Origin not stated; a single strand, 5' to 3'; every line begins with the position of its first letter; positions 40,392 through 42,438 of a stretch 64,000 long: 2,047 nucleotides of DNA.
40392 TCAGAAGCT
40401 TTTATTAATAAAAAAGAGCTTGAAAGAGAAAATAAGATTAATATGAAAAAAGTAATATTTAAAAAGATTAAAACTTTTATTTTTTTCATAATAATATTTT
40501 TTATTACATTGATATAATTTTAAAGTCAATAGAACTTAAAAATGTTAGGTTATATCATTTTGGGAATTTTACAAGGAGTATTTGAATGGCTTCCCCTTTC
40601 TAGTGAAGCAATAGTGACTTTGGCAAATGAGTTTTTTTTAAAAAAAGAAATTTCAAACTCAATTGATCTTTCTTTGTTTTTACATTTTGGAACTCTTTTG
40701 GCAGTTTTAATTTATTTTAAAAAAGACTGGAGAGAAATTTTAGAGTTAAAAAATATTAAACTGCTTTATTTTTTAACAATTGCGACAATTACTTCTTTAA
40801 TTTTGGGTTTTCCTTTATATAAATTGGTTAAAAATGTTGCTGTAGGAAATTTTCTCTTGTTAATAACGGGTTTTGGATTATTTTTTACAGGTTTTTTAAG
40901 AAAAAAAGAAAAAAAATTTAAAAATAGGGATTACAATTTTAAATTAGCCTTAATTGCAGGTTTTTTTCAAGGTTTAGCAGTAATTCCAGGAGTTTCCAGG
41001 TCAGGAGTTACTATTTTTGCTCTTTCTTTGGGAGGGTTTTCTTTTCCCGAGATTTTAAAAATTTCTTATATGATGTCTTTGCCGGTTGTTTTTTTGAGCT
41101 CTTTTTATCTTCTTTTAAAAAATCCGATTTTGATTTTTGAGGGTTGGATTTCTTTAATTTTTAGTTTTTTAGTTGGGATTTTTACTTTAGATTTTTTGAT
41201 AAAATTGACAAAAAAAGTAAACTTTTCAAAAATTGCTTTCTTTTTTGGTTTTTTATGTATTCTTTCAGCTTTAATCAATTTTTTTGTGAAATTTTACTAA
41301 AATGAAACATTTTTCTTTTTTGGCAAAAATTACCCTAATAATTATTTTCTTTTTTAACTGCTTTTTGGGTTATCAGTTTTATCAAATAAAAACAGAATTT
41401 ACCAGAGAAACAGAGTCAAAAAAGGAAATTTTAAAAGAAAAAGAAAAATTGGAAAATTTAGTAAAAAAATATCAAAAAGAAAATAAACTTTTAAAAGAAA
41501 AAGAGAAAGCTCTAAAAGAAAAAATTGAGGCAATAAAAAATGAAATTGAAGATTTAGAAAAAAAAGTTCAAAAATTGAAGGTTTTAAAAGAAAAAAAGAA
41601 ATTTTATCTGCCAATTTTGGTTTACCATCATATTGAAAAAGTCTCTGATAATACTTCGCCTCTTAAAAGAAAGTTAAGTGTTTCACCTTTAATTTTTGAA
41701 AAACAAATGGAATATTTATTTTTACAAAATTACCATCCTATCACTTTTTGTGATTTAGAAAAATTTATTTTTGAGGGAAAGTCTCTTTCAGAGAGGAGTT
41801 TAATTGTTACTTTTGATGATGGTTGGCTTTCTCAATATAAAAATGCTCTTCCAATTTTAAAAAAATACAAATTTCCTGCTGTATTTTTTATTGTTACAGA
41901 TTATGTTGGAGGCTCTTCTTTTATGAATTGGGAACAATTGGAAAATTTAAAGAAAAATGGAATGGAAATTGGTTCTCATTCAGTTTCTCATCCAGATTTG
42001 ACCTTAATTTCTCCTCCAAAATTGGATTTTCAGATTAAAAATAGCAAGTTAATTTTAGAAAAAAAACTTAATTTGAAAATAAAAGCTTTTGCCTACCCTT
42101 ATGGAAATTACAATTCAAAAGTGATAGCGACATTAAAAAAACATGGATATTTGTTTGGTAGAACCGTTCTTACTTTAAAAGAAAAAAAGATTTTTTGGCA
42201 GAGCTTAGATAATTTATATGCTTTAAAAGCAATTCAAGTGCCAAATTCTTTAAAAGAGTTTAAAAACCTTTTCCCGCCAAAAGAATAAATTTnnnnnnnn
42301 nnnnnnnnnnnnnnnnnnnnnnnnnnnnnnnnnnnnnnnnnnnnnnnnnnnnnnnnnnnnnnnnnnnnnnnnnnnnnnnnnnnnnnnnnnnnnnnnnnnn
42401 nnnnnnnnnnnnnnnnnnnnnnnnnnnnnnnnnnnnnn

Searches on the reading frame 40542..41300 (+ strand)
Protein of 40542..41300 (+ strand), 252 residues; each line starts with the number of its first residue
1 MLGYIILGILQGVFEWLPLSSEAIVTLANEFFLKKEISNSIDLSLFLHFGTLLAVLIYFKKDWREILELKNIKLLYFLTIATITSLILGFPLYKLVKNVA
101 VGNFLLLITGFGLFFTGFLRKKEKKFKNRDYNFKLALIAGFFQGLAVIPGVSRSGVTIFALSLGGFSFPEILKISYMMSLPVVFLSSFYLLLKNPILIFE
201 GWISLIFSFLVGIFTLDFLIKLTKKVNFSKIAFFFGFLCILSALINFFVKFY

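Call 3: search_protein_families(library=pfam, proteins=[window:40542-41300:+], max_evalue=0.01)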
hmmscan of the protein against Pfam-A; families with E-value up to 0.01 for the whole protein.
window:40542-41300:+ (252 aa): 2 families
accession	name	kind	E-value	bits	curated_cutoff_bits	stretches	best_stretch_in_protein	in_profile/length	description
PF02673.24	BacA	-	7.9e-45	154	33.4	1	5-234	2-250/257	Bacitracin resistance protein BacA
PF01925.25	TauE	-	0.0042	17.2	32.6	1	49-243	46-234/237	Sulfite exporter TauE/SafE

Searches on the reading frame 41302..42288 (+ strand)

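Call 3: search_protein_families(library=pfam, proteins=[window:41302-42288:+], max_evalue=0.01)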
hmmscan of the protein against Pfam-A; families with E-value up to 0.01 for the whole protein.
window:41302-42288:+ (328 aa): 3 families
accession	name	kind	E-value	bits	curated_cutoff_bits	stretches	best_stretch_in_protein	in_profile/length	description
PF01522.26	Polysacc_deac_1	-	3.5e-32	111.4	23.1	1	161-283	3-121/124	Polysaccharide deacetylase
PF04012.17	PspA_IM30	-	0.0004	20.5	33.9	1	41-98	87-144/220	PspA/IM30 family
PF09177.16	STX6_10_61_N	-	0.0058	17.6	29.4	0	39-92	6-67/99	Syntaxin 6/10/61, N-terminal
